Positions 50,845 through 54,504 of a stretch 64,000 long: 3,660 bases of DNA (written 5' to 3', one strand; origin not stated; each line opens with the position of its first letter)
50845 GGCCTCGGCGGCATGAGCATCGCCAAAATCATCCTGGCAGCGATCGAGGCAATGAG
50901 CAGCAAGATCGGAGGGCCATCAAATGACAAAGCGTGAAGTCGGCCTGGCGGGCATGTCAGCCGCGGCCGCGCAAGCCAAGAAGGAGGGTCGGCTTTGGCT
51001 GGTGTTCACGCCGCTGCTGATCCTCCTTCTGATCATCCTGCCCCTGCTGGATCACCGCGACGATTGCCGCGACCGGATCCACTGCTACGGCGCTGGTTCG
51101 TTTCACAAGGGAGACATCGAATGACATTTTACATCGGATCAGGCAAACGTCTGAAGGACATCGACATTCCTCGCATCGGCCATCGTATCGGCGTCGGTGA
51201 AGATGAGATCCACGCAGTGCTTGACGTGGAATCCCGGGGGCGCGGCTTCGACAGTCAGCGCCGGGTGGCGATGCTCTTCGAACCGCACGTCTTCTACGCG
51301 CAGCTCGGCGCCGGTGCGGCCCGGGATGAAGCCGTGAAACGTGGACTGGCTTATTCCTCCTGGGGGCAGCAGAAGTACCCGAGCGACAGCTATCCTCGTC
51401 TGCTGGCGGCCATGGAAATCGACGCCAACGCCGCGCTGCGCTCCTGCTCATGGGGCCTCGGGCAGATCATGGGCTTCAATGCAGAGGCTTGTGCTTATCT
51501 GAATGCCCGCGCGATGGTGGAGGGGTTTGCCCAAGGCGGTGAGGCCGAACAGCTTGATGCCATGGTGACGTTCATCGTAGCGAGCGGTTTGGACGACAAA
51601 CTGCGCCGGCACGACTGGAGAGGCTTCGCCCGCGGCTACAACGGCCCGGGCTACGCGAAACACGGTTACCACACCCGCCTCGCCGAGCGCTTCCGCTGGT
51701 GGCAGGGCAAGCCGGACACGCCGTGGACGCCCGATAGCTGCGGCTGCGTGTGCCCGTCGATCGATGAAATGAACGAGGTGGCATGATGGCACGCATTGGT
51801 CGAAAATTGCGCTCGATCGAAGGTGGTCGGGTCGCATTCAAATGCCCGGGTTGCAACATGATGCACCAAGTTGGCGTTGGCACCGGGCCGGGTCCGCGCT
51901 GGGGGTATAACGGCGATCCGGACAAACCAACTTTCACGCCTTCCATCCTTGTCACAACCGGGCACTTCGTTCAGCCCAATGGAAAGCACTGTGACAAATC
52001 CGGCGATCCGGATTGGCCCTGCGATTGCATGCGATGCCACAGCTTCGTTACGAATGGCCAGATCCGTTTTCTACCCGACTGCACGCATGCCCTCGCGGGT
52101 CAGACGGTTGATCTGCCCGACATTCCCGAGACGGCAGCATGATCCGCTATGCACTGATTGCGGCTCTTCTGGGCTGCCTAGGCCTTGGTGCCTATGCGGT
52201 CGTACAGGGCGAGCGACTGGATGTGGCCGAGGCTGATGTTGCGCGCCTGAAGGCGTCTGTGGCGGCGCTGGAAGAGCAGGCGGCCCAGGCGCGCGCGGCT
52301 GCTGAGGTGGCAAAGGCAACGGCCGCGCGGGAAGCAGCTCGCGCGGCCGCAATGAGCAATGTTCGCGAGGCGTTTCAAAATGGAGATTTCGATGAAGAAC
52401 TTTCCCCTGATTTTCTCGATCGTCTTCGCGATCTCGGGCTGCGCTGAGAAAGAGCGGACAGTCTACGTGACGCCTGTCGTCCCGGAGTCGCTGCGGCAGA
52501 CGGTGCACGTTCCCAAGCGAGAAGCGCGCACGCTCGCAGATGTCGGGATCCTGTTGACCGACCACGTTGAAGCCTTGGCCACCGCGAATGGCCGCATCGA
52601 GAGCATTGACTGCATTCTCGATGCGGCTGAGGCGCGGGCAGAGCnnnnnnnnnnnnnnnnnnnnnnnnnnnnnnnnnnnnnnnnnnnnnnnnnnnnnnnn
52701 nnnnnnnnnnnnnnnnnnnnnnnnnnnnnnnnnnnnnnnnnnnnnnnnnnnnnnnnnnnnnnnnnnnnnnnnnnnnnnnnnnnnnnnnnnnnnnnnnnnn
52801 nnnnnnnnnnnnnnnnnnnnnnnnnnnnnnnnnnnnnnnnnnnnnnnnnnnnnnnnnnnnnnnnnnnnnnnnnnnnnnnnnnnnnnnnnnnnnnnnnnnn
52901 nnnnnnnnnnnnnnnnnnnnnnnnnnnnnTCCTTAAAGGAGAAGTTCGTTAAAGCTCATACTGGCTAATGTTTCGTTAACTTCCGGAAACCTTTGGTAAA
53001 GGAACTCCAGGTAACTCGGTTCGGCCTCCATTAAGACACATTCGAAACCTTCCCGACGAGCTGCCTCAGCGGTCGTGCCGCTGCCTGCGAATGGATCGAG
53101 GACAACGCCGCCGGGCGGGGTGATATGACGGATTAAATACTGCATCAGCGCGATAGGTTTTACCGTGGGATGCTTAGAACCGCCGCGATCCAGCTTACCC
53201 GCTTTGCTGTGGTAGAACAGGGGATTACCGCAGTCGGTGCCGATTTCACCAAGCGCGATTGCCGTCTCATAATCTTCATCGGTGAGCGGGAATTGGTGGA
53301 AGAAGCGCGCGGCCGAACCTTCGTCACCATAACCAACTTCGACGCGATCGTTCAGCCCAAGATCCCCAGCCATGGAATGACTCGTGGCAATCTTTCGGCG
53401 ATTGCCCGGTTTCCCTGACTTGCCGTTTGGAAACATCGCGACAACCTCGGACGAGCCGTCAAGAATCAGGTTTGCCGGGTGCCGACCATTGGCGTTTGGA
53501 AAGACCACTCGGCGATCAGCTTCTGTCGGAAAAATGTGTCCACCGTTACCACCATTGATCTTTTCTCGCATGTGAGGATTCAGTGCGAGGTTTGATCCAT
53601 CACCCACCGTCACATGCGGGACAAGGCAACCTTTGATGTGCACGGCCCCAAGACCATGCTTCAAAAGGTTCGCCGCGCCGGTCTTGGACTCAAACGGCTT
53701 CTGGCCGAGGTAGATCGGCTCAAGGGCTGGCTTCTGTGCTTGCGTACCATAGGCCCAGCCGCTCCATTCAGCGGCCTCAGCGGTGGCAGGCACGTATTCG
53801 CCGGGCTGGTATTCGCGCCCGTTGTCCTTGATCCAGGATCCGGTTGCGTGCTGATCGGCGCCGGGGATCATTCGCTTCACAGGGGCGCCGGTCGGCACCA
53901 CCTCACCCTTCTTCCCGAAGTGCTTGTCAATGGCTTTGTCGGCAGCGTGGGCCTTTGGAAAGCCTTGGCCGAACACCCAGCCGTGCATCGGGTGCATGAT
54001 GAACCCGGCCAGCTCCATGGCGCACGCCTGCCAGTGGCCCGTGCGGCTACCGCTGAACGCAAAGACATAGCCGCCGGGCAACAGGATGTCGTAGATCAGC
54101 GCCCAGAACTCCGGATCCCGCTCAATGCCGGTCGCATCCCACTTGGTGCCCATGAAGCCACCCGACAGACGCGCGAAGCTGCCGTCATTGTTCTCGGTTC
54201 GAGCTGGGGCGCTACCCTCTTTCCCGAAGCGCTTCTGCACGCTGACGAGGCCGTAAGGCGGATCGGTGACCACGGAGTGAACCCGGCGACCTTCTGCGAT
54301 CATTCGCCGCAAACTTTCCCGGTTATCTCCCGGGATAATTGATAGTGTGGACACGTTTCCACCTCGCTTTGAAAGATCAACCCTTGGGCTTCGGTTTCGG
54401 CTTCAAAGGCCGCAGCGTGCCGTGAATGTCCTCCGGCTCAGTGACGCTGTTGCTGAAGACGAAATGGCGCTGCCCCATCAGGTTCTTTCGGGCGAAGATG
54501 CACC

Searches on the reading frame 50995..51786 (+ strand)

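Call 39: search_protein_families(library=pfam, proteins=[window:50995-51786:+], max_evalue=0.05)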
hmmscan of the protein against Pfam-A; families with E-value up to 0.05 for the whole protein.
window:50995-51786:+ (263 aa): 1 family
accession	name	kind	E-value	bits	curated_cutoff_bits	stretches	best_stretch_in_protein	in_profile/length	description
PF11860.13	Muramidase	-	2e-48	165.4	22.3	1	71-236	4-174/175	N-acetylmuramidase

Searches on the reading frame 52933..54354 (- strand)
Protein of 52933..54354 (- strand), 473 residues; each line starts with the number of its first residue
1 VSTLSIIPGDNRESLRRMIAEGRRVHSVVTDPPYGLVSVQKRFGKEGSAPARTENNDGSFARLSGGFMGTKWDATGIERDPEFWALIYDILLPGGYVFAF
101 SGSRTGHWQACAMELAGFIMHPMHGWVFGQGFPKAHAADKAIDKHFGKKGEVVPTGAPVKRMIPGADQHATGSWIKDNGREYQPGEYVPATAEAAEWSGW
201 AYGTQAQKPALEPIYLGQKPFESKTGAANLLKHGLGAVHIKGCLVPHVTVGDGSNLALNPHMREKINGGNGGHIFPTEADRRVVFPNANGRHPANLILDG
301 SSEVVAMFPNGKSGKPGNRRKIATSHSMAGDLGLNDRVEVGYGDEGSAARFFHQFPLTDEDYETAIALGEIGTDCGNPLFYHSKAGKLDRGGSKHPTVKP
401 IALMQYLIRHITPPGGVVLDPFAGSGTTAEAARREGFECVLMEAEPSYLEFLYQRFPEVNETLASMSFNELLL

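Call 9: search_protein_families(library=pfam, proteins=[window:52933-54354:-], max_evalue=0.01)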
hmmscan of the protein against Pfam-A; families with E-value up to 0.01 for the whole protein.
window:52933-54354:- (473 aa): 2 families
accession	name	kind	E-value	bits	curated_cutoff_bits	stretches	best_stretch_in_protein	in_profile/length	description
PF01555.25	N6_N4_Mtase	-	8.8e-23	81.8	26.7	1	389-450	159-217/221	DNA methylase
PF03602.21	Cons_hypoth95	-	0.00086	19.4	24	0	415-458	42-86/182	Conserved hypothetical protein 95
